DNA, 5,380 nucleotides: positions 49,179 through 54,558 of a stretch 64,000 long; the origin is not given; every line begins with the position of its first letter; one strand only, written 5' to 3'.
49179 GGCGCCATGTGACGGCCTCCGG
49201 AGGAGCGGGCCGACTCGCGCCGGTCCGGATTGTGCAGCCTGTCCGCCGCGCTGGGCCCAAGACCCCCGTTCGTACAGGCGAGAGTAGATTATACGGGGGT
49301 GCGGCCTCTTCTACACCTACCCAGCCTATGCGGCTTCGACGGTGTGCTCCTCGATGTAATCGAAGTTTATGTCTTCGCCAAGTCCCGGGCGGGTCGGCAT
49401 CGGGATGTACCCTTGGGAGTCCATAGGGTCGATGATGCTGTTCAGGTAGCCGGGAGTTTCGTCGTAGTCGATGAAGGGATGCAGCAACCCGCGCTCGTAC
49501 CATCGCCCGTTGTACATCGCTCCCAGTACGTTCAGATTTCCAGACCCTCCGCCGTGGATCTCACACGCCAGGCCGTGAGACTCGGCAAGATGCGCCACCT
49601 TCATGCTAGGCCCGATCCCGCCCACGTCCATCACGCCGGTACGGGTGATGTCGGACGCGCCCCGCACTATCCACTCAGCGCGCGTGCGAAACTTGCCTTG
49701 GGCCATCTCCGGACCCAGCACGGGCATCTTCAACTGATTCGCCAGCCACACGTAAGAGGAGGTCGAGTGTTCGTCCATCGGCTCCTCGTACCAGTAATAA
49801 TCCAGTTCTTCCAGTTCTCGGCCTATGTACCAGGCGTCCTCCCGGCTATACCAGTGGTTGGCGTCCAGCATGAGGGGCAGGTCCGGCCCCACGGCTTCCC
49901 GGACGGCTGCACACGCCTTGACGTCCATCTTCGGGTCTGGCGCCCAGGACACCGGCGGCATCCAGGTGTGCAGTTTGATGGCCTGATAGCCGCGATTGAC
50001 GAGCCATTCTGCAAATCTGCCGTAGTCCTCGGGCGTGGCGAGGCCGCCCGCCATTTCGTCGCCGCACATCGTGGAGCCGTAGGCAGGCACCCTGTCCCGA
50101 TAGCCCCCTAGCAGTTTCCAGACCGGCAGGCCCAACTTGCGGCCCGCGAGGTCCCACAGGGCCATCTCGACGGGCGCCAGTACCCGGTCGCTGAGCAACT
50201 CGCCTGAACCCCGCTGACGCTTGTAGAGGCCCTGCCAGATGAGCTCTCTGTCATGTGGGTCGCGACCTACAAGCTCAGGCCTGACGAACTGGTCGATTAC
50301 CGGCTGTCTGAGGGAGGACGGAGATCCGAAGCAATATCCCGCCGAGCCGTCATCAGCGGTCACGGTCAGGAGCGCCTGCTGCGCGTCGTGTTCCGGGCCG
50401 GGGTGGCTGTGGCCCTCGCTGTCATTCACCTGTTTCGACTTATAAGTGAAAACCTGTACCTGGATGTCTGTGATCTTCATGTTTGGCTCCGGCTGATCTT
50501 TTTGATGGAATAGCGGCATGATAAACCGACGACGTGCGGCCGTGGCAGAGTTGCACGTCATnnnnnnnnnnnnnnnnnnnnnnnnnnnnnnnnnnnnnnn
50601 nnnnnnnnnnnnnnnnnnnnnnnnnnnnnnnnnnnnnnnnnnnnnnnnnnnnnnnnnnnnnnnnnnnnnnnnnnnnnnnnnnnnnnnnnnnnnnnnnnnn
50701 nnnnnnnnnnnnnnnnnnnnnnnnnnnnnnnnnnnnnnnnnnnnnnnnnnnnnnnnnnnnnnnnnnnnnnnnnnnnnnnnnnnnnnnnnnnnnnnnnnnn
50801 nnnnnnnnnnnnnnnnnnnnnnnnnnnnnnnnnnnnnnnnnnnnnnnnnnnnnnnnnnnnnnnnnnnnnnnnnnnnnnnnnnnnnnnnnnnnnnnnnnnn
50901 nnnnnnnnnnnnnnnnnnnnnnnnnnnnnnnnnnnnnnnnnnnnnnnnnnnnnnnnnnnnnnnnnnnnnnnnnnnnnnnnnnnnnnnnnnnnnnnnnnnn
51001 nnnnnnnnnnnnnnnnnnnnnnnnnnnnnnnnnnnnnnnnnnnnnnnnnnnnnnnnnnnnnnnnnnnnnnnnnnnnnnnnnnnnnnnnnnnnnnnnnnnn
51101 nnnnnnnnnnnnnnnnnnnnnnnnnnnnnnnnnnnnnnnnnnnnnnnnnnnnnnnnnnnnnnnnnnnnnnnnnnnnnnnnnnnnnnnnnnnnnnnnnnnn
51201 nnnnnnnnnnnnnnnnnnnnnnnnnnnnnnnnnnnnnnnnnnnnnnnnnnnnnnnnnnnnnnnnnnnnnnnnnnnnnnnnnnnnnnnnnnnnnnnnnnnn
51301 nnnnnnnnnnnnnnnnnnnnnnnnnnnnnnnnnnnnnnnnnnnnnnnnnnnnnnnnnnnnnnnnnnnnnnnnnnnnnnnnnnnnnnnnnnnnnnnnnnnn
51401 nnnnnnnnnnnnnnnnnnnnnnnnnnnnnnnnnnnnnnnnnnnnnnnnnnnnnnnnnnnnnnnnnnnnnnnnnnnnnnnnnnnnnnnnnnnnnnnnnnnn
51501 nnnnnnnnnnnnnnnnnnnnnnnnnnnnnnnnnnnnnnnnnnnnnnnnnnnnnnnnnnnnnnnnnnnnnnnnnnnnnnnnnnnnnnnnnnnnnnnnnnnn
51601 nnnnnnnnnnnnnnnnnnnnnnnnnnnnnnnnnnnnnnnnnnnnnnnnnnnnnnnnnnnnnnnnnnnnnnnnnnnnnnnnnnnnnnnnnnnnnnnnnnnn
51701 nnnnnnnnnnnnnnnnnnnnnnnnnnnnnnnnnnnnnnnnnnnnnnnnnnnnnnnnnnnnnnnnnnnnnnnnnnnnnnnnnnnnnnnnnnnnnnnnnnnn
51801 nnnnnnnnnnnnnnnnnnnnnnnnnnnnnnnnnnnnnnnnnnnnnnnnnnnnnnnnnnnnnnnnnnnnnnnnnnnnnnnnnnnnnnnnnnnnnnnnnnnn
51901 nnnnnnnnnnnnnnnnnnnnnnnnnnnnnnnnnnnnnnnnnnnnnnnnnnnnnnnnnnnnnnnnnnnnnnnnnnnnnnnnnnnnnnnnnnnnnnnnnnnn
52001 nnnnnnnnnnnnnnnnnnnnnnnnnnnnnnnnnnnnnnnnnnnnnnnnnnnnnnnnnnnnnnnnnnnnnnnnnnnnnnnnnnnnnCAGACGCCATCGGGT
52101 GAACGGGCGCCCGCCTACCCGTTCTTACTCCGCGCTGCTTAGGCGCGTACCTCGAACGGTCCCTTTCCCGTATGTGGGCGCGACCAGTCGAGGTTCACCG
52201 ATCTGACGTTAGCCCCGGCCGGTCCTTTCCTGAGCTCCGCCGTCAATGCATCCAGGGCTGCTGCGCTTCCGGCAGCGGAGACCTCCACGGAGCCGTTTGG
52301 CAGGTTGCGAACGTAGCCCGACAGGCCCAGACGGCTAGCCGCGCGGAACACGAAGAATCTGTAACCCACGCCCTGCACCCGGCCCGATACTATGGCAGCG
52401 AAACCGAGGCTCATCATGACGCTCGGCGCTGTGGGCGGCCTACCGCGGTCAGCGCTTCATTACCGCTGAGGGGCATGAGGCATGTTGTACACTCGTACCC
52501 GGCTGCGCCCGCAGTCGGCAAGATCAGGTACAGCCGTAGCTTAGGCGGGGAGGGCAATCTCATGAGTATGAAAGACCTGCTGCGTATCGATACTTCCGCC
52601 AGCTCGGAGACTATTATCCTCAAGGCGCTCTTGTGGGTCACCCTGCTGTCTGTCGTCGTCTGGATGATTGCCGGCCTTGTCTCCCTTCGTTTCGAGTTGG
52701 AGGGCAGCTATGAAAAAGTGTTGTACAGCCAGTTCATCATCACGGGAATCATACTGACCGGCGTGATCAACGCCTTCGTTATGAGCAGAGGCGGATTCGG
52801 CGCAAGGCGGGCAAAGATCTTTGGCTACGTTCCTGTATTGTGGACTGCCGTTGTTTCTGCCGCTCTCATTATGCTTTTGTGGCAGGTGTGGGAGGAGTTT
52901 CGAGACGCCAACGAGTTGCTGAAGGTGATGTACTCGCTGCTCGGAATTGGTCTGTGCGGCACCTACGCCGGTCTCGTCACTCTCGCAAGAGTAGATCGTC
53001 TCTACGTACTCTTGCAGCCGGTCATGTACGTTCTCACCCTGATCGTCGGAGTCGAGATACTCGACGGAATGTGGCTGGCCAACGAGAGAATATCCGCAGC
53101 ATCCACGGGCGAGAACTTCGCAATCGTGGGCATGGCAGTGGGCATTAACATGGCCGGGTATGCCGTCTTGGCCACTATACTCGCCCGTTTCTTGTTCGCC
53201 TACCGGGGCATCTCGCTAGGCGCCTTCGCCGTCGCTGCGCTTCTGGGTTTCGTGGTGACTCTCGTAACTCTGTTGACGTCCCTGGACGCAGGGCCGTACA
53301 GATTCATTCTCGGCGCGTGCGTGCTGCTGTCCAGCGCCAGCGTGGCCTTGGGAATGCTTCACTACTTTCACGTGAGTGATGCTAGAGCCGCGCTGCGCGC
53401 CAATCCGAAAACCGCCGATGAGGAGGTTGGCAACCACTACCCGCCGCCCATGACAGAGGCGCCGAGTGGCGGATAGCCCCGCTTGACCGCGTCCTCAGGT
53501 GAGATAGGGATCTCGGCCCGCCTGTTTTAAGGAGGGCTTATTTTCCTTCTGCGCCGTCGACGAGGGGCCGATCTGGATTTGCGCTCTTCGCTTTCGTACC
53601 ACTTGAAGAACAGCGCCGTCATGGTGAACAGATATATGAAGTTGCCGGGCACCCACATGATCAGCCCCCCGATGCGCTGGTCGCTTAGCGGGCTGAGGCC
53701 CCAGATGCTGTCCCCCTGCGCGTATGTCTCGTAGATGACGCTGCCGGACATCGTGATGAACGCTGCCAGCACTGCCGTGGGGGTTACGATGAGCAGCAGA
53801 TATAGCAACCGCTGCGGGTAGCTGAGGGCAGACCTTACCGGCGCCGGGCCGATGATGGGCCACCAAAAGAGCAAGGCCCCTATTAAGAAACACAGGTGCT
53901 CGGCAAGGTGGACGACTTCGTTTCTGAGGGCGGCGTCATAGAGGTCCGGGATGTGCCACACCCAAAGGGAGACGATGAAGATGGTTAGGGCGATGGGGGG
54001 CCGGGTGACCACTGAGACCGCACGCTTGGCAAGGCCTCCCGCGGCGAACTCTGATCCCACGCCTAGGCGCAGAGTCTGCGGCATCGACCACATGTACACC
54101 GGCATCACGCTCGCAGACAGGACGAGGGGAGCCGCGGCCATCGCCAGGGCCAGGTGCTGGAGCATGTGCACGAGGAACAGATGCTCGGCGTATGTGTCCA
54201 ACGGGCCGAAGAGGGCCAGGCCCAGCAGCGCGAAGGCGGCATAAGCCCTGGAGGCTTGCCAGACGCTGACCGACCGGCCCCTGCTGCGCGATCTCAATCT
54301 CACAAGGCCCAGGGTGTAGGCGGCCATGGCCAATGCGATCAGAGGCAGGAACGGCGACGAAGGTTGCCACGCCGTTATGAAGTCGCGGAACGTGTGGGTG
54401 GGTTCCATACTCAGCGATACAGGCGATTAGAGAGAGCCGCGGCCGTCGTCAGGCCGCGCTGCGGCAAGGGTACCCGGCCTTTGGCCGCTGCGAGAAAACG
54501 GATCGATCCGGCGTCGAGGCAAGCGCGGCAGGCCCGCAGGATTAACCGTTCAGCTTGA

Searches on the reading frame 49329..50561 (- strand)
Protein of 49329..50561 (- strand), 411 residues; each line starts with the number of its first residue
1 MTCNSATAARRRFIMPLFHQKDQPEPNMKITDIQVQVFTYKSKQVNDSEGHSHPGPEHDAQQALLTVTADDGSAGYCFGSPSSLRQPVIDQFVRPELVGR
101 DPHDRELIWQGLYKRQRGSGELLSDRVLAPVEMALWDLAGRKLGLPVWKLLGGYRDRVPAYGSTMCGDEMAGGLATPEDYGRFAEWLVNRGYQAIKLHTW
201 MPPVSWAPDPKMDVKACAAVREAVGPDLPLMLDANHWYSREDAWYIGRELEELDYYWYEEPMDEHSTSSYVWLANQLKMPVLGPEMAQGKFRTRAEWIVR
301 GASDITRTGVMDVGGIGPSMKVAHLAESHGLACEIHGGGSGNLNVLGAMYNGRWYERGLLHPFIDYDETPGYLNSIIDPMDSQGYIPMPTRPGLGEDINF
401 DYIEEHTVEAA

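Call 47: search_protein_families(library=pfam, proteins=[window:49329-50561:-], max_evalue=0.00001)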
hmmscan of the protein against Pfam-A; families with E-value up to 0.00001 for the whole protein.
window:49329-50561:- (411 aa): 2 families
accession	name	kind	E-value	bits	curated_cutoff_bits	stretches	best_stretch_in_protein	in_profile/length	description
PF13378.12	MR_MLE_C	-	1.1e-45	156.5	29.4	1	183-399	5-216/219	Enolase C-terminal domain-like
PF02746.21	MR_MLE_N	-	1.1e-10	42.2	22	1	58-152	24-117/117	Mandelate racemase / muconate lactonizing enzyme, N-terminal domain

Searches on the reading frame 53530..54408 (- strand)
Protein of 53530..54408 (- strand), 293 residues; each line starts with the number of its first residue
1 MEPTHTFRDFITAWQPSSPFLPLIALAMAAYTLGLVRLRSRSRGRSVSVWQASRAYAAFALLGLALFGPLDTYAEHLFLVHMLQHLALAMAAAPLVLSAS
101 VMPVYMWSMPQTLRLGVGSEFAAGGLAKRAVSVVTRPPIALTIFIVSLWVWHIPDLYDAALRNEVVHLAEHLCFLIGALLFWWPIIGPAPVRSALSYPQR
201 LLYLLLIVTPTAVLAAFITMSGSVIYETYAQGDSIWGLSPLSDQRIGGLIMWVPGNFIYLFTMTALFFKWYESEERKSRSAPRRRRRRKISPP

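Call 48: search_protein_families(library=pfam, proteins=[window:53530-54408:-], max_evalue=0.00001)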
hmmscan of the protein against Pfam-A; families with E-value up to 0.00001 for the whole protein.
window:53530-54408:- (293 aa): 1 family
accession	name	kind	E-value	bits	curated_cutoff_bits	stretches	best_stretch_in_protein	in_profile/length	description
PF09678.15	Caa3_CtaG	-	7.3e-65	219.1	27.7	1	29-272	1-236/237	Cytochrome c oxidase caa3 assembly factor (Caa3_CtaG)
